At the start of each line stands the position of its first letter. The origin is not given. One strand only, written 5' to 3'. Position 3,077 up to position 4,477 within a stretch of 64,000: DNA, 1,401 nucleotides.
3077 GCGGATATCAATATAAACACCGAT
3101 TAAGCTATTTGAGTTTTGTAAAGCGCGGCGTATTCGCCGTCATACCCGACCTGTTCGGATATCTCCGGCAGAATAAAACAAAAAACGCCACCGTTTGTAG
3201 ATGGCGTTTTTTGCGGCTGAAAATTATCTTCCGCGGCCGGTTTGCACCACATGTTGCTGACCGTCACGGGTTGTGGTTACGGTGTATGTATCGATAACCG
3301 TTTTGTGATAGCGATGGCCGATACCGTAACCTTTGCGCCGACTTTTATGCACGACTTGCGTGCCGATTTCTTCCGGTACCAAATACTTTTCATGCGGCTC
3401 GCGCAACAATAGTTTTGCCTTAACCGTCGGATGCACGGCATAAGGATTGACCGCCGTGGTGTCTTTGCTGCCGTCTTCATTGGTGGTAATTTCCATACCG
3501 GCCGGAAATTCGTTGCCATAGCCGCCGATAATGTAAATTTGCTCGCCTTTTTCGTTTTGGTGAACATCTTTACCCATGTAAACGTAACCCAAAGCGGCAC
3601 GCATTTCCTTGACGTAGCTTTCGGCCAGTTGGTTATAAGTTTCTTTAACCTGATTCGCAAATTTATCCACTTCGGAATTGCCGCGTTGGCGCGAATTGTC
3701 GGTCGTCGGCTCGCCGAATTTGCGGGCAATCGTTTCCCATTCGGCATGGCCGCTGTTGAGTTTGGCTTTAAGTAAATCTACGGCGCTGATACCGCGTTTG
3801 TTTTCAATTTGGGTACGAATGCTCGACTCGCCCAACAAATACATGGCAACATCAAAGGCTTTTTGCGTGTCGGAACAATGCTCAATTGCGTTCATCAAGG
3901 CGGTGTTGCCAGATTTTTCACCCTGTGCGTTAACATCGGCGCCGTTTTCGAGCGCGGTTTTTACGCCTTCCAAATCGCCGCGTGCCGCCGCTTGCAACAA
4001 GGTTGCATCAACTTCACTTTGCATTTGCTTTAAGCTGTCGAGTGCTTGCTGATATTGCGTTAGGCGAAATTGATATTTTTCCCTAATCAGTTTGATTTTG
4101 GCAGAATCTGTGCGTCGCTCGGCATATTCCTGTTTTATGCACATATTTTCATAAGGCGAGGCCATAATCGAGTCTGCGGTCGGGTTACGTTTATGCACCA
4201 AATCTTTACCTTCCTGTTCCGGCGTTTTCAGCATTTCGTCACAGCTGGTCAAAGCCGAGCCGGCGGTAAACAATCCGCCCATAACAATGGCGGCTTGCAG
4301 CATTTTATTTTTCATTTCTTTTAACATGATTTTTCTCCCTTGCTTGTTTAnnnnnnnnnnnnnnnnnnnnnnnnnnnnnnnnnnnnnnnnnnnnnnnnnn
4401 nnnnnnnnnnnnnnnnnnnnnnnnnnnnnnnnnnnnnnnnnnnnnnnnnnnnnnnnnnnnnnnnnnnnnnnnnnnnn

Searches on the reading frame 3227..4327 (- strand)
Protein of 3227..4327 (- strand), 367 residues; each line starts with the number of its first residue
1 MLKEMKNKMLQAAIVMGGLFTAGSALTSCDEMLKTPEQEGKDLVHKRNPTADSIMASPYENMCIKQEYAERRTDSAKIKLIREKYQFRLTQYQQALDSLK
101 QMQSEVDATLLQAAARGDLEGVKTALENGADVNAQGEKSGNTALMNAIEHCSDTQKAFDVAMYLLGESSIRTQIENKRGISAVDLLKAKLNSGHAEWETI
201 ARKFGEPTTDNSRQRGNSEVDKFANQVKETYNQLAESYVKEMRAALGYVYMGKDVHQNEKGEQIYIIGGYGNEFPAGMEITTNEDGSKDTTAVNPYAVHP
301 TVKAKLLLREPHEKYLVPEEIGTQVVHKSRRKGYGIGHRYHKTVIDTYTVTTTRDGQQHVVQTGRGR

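Call 7: search_protein_families(library=pfam, proteins=[window:3227-4327:-], max_evalue=1)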
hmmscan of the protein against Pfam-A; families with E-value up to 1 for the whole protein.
window:3227-4327:- (367 aa): 7 families
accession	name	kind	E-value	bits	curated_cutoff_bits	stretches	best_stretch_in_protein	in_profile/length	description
PF13637.12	Ank_4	-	2.6e-08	34.4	22.7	1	110-152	1-42/50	Ankyrin repeats (many copies)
PF12796.13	Ank_2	-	1.2e-05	26.2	27.3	1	105-167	21-81/90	Ankyrin repeats (3 copies)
PF00023.36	Ank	-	4.9e-05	23.9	21.1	1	109-135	4-31/33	Ankyrin repeat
PF13606.12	Ank_3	-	0.0069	17.2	22.3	0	110-134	6-30/30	Ankyrin repeat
PF13857.12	Ank_5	-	0.057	14.3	27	1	112-144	22-53/56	Ankyrin repeats (many copies)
PF05770.16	Ins134_P3_kin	-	0.077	13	23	1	212-275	121-183/201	Inositol 1,3,4-trisphosphate 5/6-kinase ATP-grasp domain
PF14716.13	HHH_8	-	0.18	12.7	30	1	76-108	14-46/73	Helix-hairpin-helix domain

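Call 8: search_protein_families(library=ncbifam, proteins=[window:3227-4327:-], max_evalue=1)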
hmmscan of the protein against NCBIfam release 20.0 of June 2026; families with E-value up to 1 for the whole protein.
window:3227-4327:- (367 aa): 4 families
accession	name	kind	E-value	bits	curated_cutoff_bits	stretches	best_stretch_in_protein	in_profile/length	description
NF043024.1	T4SS_AnkI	equivalog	0.00011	21.1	550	1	97-159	232-294/439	Dot/Icm T4SS effector AnkI/LegAS4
NF038143.1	HYxxLL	subfamily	0.023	14.7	50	1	79-126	133-178/197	NF038143 family protein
NF047516.1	LA_3659_fam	equivalog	0.07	12.7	36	0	83-110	85-112/221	LA_3659 family protein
NF047514.1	SpiroCoCo_N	equivalog_domain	0.07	12.7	75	0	83-110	85-112/221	SpiroCoCo family coiled-coil protein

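Call 63: search_protein_families(library=padloc, proteins=[window:3227-4327:-], max_evalue=0.1)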
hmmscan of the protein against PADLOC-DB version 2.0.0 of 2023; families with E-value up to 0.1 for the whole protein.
window:3227-4327:- (367 aa): 2 families
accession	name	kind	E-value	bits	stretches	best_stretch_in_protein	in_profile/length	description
PDLC04783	PDC-M72A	-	7.1e-06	23.5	1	103-153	227-276/392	-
PDLC02730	PbeC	-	0.022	11.5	1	60-247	342-522/651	PbeC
